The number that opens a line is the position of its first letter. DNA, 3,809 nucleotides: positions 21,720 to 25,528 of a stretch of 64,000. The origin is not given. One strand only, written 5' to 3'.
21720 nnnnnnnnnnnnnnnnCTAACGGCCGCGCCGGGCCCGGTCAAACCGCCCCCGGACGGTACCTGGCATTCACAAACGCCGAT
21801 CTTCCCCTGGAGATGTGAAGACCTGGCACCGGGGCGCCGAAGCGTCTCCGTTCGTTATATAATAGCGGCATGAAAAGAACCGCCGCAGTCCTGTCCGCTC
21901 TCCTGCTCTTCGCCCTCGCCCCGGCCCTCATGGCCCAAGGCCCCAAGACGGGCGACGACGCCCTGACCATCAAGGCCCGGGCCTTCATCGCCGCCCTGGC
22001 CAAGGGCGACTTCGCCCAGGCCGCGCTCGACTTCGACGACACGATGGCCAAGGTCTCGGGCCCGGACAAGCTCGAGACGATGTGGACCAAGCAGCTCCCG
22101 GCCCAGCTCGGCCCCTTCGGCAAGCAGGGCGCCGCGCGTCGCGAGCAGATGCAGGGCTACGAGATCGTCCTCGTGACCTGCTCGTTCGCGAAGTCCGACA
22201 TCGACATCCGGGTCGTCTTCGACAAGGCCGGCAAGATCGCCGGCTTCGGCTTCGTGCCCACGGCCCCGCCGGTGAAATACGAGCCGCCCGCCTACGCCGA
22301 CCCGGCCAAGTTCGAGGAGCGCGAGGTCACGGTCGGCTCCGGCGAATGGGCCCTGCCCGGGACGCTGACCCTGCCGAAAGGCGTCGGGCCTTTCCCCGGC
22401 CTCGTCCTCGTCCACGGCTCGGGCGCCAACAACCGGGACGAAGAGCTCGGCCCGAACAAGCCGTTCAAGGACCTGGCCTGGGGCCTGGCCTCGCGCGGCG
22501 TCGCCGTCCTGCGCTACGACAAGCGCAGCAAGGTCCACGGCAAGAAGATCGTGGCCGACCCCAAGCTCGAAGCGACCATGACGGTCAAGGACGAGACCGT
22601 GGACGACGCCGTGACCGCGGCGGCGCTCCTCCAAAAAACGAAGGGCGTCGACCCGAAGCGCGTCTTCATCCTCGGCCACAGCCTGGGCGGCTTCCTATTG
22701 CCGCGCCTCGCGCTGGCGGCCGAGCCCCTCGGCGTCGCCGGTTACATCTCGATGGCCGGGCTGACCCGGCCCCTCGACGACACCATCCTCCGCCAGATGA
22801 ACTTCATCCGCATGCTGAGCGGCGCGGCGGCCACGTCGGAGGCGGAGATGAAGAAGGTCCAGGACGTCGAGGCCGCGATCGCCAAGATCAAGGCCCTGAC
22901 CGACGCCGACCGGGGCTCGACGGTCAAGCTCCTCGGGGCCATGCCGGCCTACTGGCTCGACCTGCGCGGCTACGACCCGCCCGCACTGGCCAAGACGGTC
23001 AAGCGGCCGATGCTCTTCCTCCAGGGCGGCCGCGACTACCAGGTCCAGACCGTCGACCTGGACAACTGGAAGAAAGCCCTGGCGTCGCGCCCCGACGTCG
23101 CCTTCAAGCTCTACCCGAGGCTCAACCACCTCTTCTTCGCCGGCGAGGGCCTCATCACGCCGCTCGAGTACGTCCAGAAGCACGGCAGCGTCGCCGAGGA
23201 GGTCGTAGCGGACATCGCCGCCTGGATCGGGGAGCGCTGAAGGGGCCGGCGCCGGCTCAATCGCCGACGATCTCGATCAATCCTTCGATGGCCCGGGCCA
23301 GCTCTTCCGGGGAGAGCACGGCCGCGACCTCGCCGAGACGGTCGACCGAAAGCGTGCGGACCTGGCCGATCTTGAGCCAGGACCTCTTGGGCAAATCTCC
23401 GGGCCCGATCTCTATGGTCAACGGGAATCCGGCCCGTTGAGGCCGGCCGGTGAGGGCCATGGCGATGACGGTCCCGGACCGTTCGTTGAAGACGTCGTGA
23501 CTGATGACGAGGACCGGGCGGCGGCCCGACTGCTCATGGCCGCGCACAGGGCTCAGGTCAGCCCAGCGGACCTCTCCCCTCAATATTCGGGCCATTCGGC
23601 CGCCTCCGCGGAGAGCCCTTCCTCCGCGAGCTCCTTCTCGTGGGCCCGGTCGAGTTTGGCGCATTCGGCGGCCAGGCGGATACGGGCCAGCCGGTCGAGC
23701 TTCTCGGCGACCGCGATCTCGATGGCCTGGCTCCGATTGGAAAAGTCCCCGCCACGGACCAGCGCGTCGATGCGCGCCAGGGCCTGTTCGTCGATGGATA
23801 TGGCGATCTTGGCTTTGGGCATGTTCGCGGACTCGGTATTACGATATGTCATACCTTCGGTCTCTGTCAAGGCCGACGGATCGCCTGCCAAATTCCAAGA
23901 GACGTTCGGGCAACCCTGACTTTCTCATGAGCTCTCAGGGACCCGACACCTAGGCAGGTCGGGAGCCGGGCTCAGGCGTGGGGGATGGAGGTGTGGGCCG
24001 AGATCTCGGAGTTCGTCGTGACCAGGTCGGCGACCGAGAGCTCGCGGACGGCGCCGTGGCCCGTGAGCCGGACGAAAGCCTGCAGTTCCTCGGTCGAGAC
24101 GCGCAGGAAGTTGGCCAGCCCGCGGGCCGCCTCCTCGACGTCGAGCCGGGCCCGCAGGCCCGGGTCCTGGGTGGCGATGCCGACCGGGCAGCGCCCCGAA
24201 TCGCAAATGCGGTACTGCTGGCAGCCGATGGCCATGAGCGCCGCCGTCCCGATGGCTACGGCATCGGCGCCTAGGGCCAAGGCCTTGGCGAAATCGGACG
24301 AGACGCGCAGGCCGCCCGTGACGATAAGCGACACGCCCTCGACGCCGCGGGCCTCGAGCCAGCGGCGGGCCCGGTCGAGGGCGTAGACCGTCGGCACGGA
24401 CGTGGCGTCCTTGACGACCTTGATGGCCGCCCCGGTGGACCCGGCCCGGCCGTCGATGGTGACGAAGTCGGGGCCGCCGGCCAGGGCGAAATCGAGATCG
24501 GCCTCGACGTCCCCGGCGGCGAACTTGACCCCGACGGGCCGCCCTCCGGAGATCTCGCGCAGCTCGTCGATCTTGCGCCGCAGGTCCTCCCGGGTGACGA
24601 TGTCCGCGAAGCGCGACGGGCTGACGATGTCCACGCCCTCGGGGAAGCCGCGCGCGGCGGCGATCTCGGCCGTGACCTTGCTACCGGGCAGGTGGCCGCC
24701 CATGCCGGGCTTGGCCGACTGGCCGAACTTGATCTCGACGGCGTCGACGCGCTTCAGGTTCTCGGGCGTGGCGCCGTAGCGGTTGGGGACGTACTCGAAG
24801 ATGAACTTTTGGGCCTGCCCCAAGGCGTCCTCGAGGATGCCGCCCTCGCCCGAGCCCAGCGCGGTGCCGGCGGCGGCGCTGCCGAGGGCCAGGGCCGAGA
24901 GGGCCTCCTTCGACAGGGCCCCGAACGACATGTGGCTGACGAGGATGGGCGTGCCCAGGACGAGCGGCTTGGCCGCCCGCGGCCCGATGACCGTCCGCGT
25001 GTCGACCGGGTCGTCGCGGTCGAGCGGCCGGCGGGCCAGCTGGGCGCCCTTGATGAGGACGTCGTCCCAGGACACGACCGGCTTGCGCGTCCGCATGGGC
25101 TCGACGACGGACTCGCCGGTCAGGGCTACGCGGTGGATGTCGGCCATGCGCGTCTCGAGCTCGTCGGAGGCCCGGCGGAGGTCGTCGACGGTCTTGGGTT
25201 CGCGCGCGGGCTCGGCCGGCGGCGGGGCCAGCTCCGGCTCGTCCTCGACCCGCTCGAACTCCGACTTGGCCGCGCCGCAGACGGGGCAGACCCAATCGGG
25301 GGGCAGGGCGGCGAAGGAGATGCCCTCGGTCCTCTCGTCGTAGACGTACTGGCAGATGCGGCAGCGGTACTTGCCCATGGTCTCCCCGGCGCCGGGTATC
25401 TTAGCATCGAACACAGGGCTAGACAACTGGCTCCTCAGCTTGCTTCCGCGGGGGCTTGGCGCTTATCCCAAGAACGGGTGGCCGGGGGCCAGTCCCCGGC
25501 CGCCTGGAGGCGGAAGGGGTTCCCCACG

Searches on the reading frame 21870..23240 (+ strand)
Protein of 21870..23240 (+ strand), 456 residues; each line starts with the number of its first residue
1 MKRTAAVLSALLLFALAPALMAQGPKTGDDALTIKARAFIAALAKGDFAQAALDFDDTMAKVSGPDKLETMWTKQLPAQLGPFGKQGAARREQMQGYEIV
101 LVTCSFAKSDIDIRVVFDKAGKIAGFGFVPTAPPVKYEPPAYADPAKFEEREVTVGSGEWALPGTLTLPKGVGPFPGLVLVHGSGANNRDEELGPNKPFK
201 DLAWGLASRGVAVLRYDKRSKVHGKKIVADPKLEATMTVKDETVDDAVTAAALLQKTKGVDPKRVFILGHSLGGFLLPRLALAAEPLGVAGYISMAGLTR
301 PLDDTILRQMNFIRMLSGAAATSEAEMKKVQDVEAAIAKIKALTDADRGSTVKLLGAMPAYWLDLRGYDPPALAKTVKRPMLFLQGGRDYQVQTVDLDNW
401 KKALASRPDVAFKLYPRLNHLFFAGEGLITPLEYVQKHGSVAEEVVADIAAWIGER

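Call 13: search_protein_families(library=pfam, proteins=[window:21870-23240:+])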
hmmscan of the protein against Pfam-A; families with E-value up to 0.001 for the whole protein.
window:21870-23240:+ (456 aa): 6 families
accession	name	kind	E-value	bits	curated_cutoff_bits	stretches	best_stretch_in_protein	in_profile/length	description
PF13026.12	DUF3887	-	2.2e-14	54.3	31.8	1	36-126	1-91/91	Protein of unknown function (DUF3887)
PF12697.13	Abhydrolase_6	-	1.3e-11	46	26.3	1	178-423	1-207/217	Alpha/beta hydrolase family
PF12146.15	Hydrolase_4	-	7e-11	42.3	27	1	199-423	20-235/239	Serine aminopeptidase, S33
PF00326.27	Peptidase_S9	-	1.1e-07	32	22.6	1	238-277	39-78/213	Prolyl oligopeptidase family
PF01738.24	DLH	-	4.1e-07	30.3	21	0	371-428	136-194/217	Dienelactone hydrolase family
PF07859.19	Abhydrolase_3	-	0.00011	22.5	25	1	243-305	48-112/210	alpha/beta hydrolase fold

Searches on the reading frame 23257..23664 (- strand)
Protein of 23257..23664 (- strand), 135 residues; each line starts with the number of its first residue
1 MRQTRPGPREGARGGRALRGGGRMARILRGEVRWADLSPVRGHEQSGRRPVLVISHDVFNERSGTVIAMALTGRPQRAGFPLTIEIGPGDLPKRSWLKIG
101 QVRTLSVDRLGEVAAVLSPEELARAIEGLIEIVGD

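Call 13: search_protein_families(library=pfam, proteins=[window:23257-23664:-])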
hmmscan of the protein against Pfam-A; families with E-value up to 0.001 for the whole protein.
window:23257-23664:- (135 aa): 1 family
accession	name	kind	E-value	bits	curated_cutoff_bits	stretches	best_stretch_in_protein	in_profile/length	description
PF02452.23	PemK_toxin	-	1.1e-25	90.4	23.1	1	29-132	2-108/109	PemK-like, MazF-like toxin of type II toxin-antitoxin system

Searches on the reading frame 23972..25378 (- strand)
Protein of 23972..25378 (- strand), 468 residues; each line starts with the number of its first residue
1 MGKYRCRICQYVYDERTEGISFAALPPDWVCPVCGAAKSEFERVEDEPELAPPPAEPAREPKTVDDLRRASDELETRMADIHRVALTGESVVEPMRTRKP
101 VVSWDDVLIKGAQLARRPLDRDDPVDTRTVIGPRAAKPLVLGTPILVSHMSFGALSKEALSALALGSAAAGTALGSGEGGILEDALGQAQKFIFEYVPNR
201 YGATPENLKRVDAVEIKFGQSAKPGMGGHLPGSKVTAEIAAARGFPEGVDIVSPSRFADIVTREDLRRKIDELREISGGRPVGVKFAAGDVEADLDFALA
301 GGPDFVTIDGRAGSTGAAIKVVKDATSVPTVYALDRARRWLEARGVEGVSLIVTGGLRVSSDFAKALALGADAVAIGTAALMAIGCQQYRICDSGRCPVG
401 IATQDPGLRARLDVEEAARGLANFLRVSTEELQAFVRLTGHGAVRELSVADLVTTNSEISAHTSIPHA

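Call 13: search_protein_families(library=pfam, proteins=[window:23972-25378:-])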
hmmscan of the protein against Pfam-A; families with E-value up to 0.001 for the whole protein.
window:23972-25378:- (468 aa): 6 families
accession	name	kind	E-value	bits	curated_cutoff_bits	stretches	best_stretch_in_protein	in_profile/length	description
PF01645.23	Glu_synthase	-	2.5e-98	330.1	20.4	1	136-440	60-367/369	Conserved region in glutamate synthase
PF00301.25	Rubredoxin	-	6.3e-10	39.4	23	1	3-41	1-47/47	Rubredoxin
PF01070.24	FMN_dh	-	1.3e-06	28.2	24.9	1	347-386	272-311/350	FMN-dependent dehydrogenase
PF00478.31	IMPDH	-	6e-06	25.9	25.6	1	301-378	165-237/345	IMP dehydrogenase / GMP reductase domain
PF21349.2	RUBY_RBDX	-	9.2e-05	22.3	26.5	0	4-42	1-30/30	Rubrerythrin, rubredoxin-like domain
PF03060.21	NMO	-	0.00029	20.8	28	1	300-387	154-232/331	Nitronate monooxygenase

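Call 47: find_homologous_proteins(query=window:23972-25378:-, max_evalue=1e-60)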
Query window:23972-25378:- (468 aa): 7996 proteins with E <= 1e-60 among 8000 candidates; the best 120 are listed.
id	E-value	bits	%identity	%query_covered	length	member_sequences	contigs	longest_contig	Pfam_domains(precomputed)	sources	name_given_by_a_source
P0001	0.0e+0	1027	100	100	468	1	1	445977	PF01070.25,PF00478.32,PF00301.26,PF01645.24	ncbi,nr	ncbi:MAG: rubredoxin [Candidatus Aminicenantes bacterium]|nr:rubredoxin [Candidatus Aminicenantes ba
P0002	0.0e+0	1021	99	100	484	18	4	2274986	PF01070.25,PF00478.32,PF00301.26,PF01645.24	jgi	-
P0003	4.8e-263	891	84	100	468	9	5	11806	PF01070.25,PF00478.32,PF00301.26,PF01645.24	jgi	jgi:glutamate synthase domain-containing protein 2/rubredoxin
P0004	1.4e-253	860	82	100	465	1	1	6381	PF01070.25,PF00478.32,PF00301.26,PF01645.24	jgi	-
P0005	1.7e-253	860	82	100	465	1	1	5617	PF01070.25,PF00478.32,PF00301.26,PF01645.24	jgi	jgi:glutamate synthase domain-containing protein 2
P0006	4.4e-253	858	82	100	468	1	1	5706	PF01070.25,PF00478.32,PF00301.26,PF01645.24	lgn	-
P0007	1.4e-252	857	81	100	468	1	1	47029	PF01070.25,PF00478.32,PF00301.26,PF01645.24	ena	-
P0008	4.1e-252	855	82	100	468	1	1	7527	PF01070.25,PF00478.32,PF00301.26,PF01645.24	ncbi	-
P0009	1.2e-251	854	81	100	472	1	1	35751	PF01070.25,PF00478.32,PF00301.26,PF01645.24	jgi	jgi:glutamate synthase domain-containing protein 2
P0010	2.2e-251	853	80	100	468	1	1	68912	PF01070.25,PF00478.32,PF00301.26,PF01645.24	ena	-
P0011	2.2e-251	853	80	100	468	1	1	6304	PF01070.25,PF00478.32,PF00301.26,PF01645.24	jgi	jgi:glutamate synthase domain-containing protein 2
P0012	6.0e-251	851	80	100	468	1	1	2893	PF01070.25,PF00478.32,PF00301.26,PF01645.24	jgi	-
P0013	7.5e-251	851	81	100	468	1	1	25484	PF01070.25,PF00478.32,PF00301.26,PF01645.24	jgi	jgi:glutamate synthase domain-containing protein 2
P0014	7.7e-251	851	81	100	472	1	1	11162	PF01070.25,PF00478.32,PF00301.26,PF01645.24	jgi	jgi:glutamate synthase domain-containing protein 2/rubredoxin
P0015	8.7e-251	851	80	100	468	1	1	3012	PF01070.25,PF00478.32,PF00301.26,PF01645.24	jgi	-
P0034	1.0e-246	837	79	100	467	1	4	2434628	PF01070.25,PF00478.32,PF00301.26,PF01645.24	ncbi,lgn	-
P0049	1.2e-244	830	79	100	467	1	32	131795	PF01070.25,PF00478.32,PF01645.24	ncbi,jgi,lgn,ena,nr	ncbi:MAG TPA: glutamate synthase-related protein [Candidatus Aminicenantes bacterium]|nr:glutamate s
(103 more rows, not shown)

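Call 48: find_encoding_contigs(protein=P0007, flank=3000, max_places=2)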
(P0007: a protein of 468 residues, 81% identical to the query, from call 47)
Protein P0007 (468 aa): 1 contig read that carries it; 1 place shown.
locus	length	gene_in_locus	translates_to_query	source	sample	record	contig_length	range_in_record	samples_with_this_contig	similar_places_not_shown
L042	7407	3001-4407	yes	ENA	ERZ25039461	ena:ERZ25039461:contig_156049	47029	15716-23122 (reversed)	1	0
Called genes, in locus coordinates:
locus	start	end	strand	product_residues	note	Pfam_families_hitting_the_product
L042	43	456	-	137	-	-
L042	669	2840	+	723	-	PF06452:CBM9_1 (weak), PF19313:DUF5916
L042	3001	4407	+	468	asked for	PF00301:Rubredoxin, PF01645:Glu_synthase, PF00478:IMPDH (weak), PF01070:FMN_dh (weak)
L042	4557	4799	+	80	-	PF01402:RHH_1 (faint)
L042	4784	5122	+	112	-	PF02452:PemK_toxin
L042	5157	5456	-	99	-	-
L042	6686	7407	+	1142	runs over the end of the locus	PF17757:UvrB_inter, PF02559:CarD_TRCF_RID, PF04851:ResIII (faint), PF00270:DEAD, PF00271:Helicase_C, PF22590:Cas3-like_C_2 (weak), PF03461:TRCF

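Call 49: find_encoding_contigs(protein=P0010, flank=3000, max_places=2)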
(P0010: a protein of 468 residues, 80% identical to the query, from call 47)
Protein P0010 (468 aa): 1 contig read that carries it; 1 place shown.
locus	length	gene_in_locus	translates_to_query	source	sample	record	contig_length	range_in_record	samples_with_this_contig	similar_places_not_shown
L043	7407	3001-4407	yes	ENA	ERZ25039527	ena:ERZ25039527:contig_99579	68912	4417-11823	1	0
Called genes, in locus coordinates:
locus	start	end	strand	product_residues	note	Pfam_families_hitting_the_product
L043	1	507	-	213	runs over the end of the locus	-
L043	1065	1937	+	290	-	PF19313:DUF5916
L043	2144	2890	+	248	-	-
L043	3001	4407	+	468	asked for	PF00301:Rubredoxin, PF01645:Glu_synthase, PF01070:FMN_dh (faint), PF00478:IMPDH (weak)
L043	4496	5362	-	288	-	PF12697:Abhydrolase_6, PF01738:DLH (faint), PF12146:Hydrolase_4, PF00326:Peptidase_S9 (faint), PF07859:Abhydrolase_3 (weak)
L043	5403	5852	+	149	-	-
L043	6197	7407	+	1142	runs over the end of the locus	PF17757:UvrB_inter, PF02559:CarD_TRCF_RID, PF00270:DEAD, PF00271:Helicase_C, PF22590:Cas3-like_C_2 (weak), PF03461:TRCF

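Call 50: find_encoding_contigs(protein=P0034, flank=3000, max_places=2)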
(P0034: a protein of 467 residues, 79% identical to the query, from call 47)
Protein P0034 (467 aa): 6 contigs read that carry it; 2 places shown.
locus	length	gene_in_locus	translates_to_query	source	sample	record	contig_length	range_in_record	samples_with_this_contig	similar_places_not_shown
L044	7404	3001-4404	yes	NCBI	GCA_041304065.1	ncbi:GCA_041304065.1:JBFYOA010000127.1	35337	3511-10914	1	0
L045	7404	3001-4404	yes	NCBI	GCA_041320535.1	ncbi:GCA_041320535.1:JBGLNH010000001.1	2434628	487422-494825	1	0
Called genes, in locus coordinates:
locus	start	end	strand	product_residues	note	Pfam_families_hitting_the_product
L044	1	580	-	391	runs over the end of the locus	PF07722:Peptidase_C26, PF00117:GATase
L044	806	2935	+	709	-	PF06452:CBM9_1 (weak), PF19313:DUF5916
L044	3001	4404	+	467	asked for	PF00301:Rubredoxin (faint), PF01645:Glu_synthase, PF01070:FMN_dh (faint), PF00478:IMPDH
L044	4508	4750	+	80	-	PF23434:DUF7120, PF01402:RHH_1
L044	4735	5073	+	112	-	PF02452:PemK_toxin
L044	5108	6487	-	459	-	PF13026:DUF3887, PF01738:DLH (faint), PF12697:Abhydrolase_6, PF12146:Hydrolase_4, PF00326:Peptidase_S9 (faint), PF07859:Abhydrolase_3 (weak)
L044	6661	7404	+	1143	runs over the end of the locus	PF17757:UvrB_inter, PF02559:CarD_TRCF_RID, PF04851:ResIII (weak), PF00270:DEAD, PF00271:Helicase_C, PF22590:Cas3-like_C_2 (weak), PF03461:TRCF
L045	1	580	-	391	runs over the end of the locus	PF07722:Peptidase_C26, PF00117:GATase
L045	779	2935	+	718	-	PF06452:CBM9_1 (weak), PF19313:DUF5916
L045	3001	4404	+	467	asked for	PF00301:Rubredoxin (faint), PF01645:Glu_synthase, PF01070:FMN_dh (faint), PF00478:IMPDH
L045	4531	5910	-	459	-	PF13026:DUF3887, PF01738:DLH (faint), PF12697:Abhydrolase_6, PF12146:Hydrolase_4, PF00326:Peptidase_S9 (faint), PF07859:Abhydrolase_3 (faint)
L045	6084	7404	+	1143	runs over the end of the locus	PF17757:UvrB_inter, PF02559:CarD_TRCF_RID, PF04851:ResIII (weak), PF00270:DEAD, PF00271:Helicase_C, PF22590:Cas3-like_C_2 (weak), PF03461:TRCF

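Call 51: find_encoding_contigs(protein=P0049, flank=3000, max_places=4)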
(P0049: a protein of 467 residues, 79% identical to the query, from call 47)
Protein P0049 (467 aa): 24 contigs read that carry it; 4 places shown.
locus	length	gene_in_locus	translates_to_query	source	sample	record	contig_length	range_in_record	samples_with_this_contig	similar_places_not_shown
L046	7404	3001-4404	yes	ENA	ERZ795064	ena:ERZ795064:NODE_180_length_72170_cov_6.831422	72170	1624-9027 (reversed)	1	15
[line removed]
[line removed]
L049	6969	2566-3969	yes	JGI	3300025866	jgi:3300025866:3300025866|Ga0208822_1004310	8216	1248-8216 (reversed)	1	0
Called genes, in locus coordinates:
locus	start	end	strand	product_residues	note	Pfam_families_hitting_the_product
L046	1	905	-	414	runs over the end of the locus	PF20583:DUF6786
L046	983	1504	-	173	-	-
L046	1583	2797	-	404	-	PF07722:Peptidase_C26, PF00117:GATase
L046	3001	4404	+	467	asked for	PF01645:Glu_synthase, PF00478:IMPDH (weak), PF01070:FMN_dh (weak)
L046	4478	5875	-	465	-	PF13026:DUF3887, PF01738:DLH (faint), PF12697:Abhydrolase_6, PF12146:Hydrolase_4, PF00326:Peptidase_S9 (faint)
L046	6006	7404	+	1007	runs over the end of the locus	PF17757:UvrB_inter, PF02559:CarD_TRCF_RID, PF00270:DEAD, PF04851:ResIII (weak), PF00271:Helicase_C, PF22590:Cas3-like_C_2 (weak)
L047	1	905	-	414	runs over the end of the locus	PF20583:DUF6786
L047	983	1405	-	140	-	-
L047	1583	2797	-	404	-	PF07722:Peptidase_C26, PF00117:GATase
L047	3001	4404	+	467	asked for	PF01645:Glu_synthase, PF00478:IMPDH (weak), PF01070:FMN_dh (weak)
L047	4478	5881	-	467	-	PF13026:DUF3887, PF01738:DLH (faint), PF12697:Abhydrolase_6, PF12146:Hydrolase_4, PF00326:Peptidase_S9 (faint)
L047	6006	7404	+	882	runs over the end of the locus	?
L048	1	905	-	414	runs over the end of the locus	PF20583:DUF6786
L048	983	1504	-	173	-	-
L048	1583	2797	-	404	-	PF07722:Peptidase_C26, PF00117:GATase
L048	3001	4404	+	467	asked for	PF01645:Glu_synthase, PF00478:IMPDH (weak), PF01070:FMN_dh (weak)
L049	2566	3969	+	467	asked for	PF01645:Glu_synthase, PF00478:IMPDH (weak), PF01070:FMN_dh (weak)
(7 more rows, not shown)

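Call 54: find_encoding_contigs(protein=P0003, flank=1500, max_places=5)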
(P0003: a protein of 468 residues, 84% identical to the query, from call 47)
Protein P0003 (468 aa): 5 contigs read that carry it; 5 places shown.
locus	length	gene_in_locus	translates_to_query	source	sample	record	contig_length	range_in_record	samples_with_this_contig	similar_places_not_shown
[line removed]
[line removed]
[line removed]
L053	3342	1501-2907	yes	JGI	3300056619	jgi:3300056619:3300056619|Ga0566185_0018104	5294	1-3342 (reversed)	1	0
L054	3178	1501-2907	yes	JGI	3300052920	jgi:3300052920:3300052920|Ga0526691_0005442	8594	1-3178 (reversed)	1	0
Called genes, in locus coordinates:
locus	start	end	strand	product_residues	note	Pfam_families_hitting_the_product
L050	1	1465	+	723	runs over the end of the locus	PF06452:CBM9_1 (weak), PF19313:DUF5916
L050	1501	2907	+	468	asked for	PF00301:Rubredoxin (weak), PF01645:Glu_synthase, PF00478:IMPDH (weak), PF01070:FMN_dh (weak)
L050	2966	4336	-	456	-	PF13026:DUF3887, PF01738:DLH (faint), PF12697:Abhydrolase_6, PF12146:Hydrolase_4, PF00326:Peptidase_S9 (faint)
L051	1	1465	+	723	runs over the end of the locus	PF06452:CBM9_1 (weak), PF19313:DUF5916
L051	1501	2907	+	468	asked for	PF00301:Rubredoxin (weak), PF01645:Glu_synthase, PF00478:IMPDH (weak), PF01070:FMN_dh (weak)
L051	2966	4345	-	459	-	PF13026:DUF3887, PF01738:DLH (faint), PF12697:Abhydrolase_6, PF12146:Hydrolase_4, PF00326:Peptidase_S9 (faint)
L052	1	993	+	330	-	?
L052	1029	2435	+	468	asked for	PF00301:Rubredoxin (weak), PF01645:Glu_synthase, PF00478:IMPDH (weak), PF01070:FMN_dh (weak)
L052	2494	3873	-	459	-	PF13026:DUF3887, PF01738:DLH (faint), PF12697:Abhydrolase_6, PF12146:Hydrolase_4, PF00326:Peptidase_S9 (faint)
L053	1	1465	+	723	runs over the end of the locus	PF06452:CBM9_1 (weak), PF19313:DUF5916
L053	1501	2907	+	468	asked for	PF00301:Rubredoxin (weak), PF01645:Glu_synthase, PF00478:IMPDH (weak), PF01070:FMN_dh (weak)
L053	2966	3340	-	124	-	?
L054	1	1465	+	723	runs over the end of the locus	PF06452:CBM9_1 (weak), PF19313:DUF5916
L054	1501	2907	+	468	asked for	PF00301:Rubredoxin (weak), PF01645:Glu_synthase, PF00478:IMPDH (weak), PF01070:FMN_dh (weak)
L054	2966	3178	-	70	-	?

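Call 55: find_encoding_contigs(protein=P0009, flank=1500, max_places=2)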
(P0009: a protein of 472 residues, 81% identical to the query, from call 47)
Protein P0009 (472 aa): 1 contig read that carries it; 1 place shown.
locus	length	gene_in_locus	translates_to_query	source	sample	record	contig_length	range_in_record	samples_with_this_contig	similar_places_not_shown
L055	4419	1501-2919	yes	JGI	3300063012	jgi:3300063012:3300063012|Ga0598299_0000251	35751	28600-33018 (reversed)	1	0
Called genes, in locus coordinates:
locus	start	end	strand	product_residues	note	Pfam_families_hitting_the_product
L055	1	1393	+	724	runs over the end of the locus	PF06452:CBM9_1 (weak), PF19313:DUF5916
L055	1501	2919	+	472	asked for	PF00301:Rubredoxin (faint), PF01645:Glu_synthase, PF00478:IMPDH (weak), PF01070:FMN_dh (weak)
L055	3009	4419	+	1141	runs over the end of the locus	PF17757:UvrB_inter, PF02559:CarD_TRCF_RID, PF00270:DEAD, PF04851:ResIII (weak), PF00271:Helicase_C, PF22590:Cas3-like_C_2 (weak), PF03461:TRCF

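Call 56: find_encoding_contigs(protein=P0013, flank=1500, max_places=2)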
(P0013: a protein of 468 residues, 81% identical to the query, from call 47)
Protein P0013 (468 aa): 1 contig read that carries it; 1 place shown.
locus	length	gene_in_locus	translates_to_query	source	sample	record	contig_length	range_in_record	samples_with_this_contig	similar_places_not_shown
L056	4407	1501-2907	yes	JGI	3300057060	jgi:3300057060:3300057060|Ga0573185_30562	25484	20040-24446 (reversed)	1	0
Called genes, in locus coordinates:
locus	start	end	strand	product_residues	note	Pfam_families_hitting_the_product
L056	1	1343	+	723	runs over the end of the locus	PF06452:CBM9_1 (weak), PF19313:DUF5916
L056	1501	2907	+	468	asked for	PF00301:Rubredoxin, PF01645:Glu_synthase, PF00478:IMPDH (weak), PF01070:FMN_dh (weak)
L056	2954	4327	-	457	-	PF13026:DUF3887, PF01738:DLH (faint), PF12697:Abhydrolase_6, PF12146:Hydrolase_4, PF00326:Peptidase_S9 (faint), PF07859:Abhydrolase_3 (faint)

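Call 57: find_encoding_contigs(protein=P0002, flank=10000, max_places=4)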
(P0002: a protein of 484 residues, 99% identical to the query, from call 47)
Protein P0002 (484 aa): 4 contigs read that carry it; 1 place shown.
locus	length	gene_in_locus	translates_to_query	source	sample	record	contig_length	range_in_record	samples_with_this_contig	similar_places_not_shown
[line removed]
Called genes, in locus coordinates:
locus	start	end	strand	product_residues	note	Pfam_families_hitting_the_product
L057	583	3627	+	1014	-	PF13620:CarboxypepD_reg, PF13715:CarbopepD_reg_2, PF00593:TonB_dep_Rec_b-barrel (weak), PF25183:OMP_b-brl_4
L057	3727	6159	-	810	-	PF00196:GerE, PF13432:TPR_16 (faint), PF13424:TPR_12 (faint), PF14559:TPR_19 (faint), PF13181:TPR_8 (faint), PF13414:TPR_11 (faint)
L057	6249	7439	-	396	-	PF07722:Peptidase_C26, PF00117:GATase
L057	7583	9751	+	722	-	PF06452:CBM9_1 (weak), PF19313:DUF5916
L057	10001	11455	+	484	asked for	PF00301:Rubredoxin, PF01645:Glu_synthase, PF00478:IMPDH (weak), PF01070:FMN_dh (weak)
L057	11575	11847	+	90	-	PF01402:RHH_1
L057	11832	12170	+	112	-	PF02452:PemK_toxin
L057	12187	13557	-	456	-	PF13026:DUF3887, PF01738:DLH (faint), PF12697:Abhydrolase_6, PF12146:Hydrolase_4, PF00326:Peptidase_S9 (faint)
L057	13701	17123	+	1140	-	PF17757:UvrB_inter, PF02559:CarD_TRCF_RID, PF00270:DEAD, PF04851:ResIII (weak), PF00271:Helicase_C, PF22590:Cas3-like_C_2 (weak), PF03461:TRCF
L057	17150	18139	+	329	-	PF13145:Rotamase_2, PF13616:Rotamase_3, PF00639:Rotamase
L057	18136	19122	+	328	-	PF13623:SurA_N_2, PF13624:SurA_N_3, PF09312:SurA_N, PF13145:Rotamase_2, PF13616:Rotamase_3, PF00639:Rotamase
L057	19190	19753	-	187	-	PF01862:PvlArgDC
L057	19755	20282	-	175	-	-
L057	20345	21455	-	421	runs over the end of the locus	PF04748:Polysacc_deac_2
